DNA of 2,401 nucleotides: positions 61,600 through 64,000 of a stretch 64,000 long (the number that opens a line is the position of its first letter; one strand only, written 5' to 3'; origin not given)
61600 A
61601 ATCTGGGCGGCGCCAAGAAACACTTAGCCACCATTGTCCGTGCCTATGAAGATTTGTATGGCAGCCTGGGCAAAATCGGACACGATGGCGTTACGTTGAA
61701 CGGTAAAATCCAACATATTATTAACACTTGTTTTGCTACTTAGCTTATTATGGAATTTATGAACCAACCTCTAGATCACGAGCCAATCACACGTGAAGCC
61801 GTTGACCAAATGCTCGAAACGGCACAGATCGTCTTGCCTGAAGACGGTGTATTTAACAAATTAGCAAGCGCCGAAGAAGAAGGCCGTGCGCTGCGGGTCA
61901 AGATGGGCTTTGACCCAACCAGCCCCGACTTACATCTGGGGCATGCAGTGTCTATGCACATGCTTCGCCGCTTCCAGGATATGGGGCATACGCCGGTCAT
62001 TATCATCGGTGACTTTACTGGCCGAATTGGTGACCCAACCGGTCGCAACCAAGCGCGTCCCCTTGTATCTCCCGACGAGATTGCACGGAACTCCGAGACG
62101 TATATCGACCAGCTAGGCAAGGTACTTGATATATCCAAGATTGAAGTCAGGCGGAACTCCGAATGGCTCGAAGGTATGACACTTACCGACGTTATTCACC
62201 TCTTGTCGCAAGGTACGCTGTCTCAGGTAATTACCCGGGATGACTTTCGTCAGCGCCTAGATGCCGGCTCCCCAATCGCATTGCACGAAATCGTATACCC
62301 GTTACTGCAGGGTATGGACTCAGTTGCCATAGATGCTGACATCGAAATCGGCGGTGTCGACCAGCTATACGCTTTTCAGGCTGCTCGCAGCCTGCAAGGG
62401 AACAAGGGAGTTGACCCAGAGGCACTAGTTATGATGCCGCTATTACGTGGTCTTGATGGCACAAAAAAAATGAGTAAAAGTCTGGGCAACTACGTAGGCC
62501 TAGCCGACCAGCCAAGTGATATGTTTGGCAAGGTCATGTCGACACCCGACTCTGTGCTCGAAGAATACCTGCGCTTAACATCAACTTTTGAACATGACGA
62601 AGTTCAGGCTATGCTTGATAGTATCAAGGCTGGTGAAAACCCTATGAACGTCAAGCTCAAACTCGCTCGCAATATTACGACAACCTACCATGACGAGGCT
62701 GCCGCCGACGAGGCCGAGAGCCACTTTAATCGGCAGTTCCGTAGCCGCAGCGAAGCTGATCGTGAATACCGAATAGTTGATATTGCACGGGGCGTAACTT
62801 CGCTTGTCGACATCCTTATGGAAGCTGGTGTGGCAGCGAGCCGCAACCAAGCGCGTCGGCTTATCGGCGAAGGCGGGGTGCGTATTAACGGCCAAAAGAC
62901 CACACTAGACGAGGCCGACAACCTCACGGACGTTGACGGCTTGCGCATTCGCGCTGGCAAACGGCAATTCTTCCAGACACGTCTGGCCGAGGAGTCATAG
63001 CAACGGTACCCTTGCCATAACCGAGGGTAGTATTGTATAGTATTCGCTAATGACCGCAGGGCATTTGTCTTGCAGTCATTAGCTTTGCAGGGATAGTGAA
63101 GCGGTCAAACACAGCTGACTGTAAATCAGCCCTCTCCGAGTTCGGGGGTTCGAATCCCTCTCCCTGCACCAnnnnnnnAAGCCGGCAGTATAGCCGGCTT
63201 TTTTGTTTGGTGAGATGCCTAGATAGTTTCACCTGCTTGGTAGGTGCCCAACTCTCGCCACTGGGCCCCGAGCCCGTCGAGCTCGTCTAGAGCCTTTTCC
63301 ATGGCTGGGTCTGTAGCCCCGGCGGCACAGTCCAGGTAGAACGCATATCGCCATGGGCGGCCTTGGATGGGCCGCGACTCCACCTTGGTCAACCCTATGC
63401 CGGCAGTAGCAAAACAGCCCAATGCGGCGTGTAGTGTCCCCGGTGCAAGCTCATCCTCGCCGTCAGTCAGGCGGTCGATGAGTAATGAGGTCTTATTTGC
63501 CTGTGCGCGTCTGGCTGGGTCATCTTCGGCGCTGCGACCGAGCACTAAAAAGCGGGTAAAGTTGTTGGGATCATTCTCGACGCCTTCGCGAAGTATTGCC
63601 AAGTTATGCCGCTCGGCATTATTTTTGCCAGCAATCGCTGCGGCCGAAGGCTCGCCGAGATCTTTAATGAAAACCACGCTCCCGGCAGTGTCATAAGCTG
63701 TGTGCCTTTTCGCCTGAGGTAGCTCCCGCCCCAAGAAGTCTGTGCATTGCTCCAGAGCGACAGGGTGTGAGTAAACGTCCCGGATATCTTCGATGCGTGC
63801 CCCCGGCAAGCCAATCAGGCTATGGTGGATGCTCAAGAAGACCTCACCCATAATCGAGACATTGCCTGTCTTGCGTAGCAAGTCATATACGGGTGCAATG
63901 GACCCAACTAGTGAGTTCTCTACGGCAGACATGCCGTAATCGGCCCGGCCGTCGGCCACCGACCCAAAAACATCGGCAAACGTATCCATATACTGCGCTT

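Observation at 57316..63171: Four-gene operon joining a dipeptide-epimerase-like enzyme, an extended VanX-like dipeptidase and two unknown proteins to tyrS and tRNA-Tyr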

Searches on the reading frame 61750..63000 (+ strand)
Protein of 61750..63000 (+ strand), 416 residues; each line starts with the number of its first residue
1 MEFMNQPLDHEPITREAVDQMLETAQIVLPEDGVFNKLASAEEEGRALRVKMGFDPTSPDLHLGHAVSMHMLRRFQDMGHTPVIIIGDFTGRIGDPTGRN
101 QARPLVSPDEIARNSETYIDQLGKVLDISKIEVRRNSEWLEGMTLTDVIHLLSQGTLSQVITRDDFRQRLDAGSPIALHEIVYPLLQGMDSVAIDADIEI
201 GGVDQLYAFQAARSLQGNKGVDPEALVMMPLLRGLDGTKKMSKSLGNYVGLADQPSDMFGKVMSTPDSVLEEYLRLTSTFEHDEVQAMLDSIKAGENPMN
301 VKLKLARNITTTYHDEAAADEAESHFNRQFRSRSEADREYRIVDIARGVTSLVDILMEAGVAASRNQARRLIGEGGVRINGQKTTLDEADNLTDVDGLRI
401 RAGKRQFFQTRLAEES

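Call 4: search_protein_families(library=pfam, proteins=[window:61750-63000:+], max_evalue=0.01)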
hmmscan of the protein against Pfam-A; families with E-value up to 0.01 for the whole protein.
window:61750-63000:+ (416 aa): 4 families
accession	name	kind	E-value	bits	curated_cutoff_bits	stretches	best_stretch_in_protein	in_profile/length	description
PF00579.31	tRNA-synt_1b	-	1.3e-66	225.4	21.1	1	45-330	3-291/292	tRNA synthetases class I (W and Y)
PF22421.1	SYY_C-terminal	-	7.1e-09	35.9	27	1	343-394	12-62/83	Tyrosine--tRNA ligase SYY-like C-terminal domain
PF01479.30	S4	-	8.5e-08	32.2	22.8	1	352-385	3-36/48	S4 domain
PF16714.10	TyrRSs_C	-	0.0043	17.3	30.6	1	352-389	23-59/120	Tyrosyl-tRNA synthetase C-terminal domain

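Call 5: search_protein_families(library=ncbifam, proteins=[window:61750-63000:+], max_evalue=0.01)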
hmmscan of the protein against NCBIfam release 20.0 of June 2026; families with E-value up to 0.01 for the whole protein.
window:61750-63000:+ (416 aa): 5 families
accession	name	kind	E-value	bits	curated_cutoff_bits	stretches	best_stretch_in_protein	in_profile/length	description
TIGR00234.1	tyrS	equivalog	3.1e-97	326.2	113.8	1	23-409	12-402/406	tyrosine--tRNA ligase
NF006330.0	PRK08560.1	equivalog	1.2e-20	73.8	220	1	37-264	22-247/342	tyrosine--tRNA ligase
TIGR00233.1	trpS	equivalog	3.1e-07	30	176.75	1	50-305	5-256/328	tryptophan--tRNA ligase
NF008927.0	PRK12285.1-4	equivalog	1.1e-05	24.7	478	0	36-80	62-105/385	tryptophan--tRNA ligase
NF008925.0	PRK12285.1-2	equivalog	0.00083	18.4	451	1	35-263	50-274/365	tryptophan--tRNA ligase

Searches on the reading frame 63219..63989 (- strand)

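Call 4: search_protein_families(library=pfam, proteins=[window:63219-63989:-], max_evalue=0.01)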
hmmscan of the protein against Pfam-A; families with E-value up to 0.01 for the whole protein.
window:63219-63989:- (256 aa): 2 families
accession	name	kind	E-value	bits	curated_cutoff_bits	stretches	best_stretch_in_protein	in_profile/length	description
PF00800.23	PDT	-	2.1e-48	165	25.2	1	2-153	29-179/181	Prephenate dehydratase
PF01842.31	ACT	-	0.0076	16.5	27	0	183-238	11-65/66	ACT domain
